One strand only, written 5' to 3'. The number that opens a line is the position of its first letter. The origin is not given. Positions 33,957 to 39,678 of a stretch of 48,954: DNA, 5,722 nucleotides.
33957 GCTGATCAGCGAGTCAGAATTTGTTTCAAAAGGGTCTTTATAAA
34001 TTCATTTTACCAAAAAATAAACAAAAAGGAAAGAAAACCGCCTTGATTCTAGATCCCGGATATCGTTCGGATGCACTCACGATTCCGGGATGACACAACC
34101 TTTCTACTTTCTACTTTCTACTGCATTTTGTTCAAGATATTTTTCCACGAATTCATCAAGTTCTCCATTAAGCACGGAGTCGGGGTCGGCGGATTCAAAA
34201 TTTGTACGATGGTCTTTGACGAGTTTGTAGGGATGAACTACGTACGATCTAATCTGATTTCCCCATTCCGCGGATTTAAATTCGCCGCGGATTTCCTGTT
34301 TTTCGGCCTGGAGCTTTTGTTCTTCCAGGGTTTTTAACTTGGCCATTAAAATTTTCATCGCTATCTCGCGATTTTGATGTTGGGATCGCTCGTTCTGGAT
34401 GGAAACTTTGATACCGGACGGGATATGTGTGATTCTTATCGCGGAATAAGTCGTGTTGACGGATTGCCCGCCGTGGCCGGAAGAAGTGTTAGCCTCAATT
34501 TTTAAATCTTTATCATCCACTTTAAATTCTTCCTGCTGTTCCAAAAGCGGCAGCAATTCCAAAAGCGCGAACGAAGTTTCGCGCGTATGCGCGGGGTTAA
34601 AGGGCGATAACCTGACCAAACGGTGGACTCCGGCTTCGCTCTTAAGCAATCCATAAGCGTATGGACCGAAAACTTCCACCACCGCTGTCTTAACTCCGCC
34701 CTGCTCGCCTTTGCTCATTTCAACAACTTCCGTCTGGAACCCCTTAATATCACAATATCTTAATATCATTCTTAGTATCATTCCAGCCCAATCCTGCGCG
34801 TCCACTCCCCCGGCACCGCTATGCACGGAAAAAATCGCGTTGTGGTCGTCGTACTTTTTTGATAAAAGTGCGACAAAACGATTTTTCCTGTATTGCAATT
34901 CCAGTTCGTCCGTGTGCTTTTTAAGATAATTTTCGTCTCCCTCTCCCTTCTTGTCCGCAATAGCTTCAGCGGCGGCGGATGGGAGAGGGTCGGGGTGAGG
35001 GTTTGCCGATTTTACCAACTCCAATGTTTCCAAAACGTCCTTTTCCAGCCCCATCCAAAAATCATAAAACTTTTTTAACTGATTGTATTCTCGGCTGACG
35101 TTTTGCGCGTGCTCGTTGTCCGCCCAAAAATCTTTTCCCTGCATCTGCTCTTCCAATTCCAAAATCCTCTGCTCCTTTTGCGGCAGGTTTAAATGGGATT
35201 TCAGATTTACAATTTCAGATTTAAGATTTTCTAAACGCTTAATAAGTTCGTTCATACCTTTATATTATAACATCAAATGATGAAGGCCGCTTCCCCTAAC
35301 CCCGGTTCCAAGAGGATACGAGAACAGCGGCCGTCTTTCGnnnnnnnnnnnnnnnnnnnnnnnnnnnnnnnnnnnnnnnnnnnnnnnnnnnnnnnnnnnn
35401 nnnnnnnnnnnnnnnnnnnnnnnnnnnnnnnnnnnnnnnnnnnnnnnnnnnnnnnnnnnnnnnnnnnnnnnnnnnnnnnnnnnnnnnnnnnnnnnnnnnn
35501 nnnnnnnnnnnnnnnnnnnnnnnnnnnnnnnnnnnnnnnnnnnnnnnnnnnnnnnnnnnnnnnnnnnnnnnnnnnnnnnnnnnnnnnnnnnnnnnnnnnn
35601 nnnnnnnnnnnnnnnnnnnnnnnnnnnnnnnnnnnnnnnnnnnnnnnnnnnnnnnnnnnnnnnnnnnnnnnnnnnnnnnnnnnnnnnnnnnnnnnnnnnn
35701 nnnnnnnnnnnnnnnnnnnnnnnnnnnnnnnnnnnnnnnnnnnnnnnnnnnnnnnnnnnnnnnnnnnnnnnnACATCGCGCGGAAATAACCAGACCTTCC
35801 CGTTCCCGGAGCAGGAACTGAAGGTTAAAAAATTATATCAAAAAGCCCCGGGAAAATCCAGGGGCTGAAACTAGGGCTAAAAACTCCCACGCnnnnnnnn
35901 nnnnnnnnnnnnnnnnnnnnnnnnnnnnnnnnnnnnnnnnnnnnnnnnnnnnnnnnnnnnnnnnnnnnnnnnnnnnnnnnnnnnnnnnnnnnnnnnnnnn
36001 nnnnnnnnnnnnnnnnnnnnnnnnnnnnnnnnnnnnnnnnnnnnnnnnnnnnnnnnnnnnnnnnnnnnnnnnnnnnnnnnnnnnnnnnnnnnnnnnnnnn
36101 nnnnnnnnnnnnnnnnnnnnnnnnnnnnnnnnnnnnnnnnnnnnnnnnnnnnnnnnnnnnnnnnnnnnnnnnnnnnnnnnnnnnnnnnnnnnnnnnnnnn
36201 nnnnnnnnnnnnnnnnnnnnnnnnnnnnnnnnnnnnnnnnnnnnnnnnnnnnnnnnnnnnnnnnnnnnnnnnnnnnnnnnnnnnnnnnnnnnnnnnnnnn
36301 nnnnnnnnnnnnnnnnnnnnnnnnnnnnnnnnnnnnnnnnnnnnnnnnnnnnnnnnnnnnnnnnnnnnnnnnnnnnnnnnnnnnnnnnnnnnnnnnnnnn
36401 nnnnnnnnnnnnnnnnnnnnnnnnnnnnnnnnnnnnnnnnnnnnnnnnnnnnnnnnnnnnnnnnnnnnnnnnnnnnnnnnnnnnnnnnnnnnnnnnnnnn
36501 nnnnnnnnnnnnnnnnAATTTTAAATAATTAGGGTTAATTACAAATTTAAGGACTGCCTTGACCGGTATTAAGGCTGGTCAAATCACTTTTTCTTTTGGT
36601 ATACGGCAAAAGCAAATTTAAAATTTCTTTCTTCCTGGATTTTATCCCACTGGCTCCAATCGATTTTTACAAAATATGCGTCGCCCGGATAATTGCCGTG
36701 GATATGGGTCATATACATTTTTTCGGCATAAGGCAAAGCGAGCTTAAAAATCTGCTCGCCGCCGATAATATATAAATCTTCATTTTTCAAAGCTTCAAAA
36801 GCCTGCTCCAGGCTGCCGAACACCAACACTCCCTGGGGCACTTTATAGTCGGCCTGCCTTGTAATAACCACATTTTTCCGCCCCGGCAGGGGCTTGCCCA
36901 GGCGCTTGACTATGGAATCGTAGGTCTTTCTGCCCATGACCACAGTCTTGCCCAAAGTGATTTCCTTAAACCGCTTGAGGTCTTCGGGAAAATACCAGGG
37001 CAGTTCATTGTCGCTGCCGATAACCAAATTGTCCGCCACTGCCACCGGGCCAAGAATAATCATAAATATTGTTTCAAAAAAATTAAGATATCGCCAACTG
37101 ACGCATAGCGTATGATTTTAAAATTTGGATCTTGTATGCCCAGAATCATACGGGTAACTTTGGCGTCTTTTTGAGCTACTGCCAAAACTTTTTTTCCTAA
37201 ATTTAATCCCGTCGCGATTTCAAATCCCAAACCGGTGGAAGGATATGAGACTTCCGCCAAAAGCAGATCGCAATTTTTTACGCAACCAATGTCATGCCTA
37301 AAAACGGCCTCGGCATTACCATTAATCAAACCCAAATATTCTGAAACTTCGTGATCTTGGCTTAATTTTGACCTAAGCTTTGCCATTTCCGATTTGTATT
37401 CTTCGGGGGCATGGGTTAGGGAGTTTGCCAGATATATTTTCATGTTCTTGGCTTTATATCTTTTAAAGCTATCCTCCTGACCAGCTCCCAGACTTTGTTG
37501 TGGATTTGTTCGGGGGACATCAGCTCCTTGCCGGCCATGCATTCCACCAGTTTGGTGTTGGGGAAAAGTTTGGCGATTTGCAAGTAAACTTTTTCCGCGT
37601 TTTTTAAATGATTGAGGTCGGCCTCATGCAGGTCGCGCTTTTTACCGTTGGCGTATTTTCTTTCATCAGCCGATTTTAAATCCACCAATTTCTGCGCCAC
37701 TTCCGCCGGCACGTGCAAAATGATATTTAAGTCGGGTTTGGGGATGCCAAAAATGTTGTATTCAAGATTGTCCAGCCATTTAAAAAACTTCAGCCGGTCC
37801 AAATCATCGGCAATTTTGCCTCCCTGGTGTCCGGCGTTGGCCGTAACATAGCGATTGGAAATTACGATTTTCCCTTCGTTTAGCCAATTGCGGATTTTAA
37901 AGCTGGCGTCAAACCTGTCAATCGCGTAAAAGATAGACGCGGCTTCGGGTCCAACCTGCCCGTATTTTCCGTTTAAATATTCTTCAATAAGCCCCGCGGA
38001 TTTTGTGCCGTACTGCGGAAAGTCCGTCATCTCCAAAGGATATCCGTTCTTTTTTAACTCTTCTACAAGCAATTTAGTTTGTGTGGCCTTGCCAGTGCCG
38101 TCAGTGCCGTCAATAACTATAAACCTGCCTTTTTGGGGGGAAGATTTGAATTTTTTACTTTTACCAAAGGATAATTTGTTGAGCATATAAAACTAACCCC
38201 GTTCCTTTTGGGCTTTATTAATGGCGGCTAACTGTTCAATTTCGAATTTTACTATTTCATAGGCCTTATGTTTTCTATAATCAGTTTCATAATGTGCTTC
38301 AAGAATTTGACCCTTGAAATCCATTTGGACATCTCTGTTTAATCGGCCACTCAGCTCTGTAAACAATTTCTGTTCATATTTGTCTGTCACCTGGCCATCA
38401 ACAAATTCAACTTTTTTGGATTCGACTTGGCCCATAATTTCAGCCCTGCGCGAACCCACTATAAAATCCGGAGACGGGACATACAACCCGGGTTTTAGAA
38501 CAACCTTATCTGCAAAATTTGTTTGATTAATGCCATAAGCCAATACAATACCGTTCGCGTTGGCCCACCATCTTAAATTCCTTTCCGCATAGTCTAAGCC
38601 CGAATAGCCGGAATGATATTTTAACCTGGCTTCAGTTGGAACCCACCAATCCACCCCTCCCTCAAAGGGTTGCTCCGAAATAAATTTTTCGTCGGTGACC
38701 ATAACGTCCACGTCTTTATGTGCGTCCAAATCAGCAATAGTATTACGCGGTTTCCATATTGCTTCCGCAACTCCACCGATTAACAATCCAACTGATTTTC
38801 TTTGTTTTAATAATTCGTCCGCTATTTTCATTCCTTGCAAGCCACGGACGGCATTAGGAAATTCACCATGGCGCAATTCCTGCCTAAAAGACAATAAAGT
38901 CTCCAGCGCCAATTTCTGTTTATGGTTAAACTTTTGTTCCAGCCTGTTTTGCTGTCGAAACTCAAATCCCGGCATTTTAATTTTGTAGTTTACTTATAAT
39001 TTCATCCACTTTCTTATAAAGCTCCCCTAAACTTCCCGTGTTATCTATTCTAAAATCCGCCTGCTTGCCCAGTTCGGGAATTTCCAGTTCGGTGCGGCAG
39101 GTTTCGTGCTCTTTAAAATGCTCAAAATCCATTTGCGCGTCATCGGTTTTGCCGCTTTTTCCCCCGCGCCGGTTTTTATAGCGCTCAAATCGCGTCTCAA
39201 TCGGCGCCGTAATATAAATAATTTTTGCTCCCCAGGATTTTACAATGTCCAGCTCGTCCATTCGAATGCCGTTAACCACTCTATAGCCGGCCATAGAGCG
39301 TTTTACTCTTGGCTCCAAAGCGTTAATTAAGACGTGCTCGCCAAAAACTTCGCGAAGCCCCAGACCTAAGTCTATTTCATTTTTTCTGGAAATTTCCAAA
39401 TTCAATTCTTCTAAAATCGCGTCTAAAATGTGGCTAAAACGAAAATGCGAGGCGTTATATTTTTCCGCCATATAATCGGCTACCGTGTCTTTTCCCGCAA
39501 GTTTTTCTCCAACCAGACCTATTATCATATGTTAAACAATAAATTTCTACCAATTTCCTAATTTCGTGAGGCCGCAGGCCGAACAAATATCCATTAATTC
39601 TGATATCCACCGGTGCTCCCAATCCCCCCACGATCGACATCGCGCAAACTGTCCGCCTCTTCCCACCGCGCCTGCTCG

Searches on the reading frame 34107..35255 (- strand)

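Call 68: search_protein_families(library=pfam, proteins=[window:34107-35255:-], max_evalue=0.001)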
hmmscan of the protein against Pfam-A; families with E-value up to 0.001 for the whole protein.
window:34107-35255:- (383 aa): 2 families
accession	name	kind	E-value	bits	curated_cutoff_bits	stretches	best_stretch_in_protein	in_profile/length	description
PF03462.23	PCRF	-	4.5e-44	151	24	1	28-230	2-192/194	PCRF domain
PF00472.26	RF-1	-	2.3e-36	124.7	35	1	242-350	3-116/116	RF-1 domain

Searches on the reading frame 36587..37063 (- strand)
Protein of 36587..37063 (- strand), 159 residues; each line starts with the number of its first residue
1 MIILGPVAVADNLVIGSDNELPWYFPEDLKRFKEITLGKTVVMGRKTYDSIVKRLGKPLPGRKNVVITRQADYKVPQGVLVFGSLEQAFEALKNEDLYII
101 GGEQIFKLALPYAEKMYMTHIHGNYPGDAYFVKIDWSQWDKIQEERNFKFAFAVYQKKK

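Call 68: search_protein_families(library=pfam, proteins=[window:36587-37063:-], max_evalue=0.001)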
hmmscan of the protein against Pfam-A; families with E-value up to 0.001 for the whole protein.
window:36587-37063:- (159 aa): 1 family
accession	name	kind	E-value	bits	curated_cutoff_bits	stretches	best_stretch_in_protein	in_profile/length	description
PF00186.24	DHFR_1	-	1.2e-50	171.8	25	1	7-147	6-142/159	Dihydrofolate reductase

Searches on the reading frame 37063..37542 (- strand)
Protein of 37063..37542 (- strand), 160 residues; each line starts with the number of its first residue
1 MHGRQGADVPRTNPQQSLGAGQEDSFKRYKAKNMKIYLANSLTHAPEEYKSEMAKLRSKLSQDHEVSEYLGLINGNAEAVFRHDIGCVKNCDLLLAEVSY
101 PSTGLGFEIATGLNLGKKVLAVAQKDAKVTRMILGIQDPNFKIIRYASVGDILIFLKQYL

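Call 68: search_protein_families(library=pfam, proteins=[window:37063-37542:-], max_evalue=0.001)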
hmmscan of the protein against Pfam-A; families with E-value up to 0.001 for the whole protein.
window:37063-37542:- (160 aa): 1 family
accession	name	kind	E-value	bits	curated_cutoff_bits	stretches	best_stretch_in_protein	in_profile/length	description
PF05014.21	Nuc_deoxyrib_tr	-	7.5e-08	33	28.8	1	36-128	1-102/117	Nucleoside 2-deoxyribosyltransferase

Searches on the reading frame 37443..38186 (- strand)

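Call 68: search_protein_families(library=pfam, proteins=[window:37443-38186:-], max_evalue=0.001)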
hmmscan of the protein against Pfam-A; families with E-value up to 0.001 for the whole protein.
window:37443-38186:- (248 aa): 1 family
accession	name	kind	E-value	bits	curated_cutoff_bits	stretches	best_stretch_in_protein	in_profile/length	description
PF02223.23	Thymidylate_kin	-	1.2e-22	80.9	27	1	25-213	1-170/185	Thymidylate kinase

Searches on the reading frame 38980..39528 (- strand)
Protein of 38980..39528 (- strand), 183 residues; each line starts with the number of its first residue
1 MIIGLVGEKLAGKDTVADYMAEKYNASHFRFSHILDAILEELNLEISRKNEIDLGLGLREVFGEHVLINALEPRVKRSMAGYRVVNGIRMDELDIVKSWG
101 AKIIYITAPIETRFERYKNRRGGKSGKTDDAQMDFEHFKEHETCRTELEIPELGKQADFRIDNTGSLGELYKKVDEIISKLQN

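Call 69: search_protein_families(library=pfam, proteins=[window:38980-39528:-], max_evalue=0.001)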
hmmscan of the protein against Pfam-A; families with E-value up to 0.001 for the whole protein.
window:38980-39528:- (183 aa): 3 families
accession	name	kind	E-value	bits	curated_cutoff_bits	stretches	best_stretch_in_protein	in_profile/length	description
PF21448.3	DNMK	-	3.9e-08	33.6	27.1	1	2-47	2-47/232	Deoxynucleotide monophosphate kinase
PF13238.12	AAA_18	-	1.6e-06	29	29.4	1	3-128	1-119/128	AAA domain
PF13207.12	AAA_17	-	2.2e-06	28.4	27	1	11-132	6-132/136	AAA domain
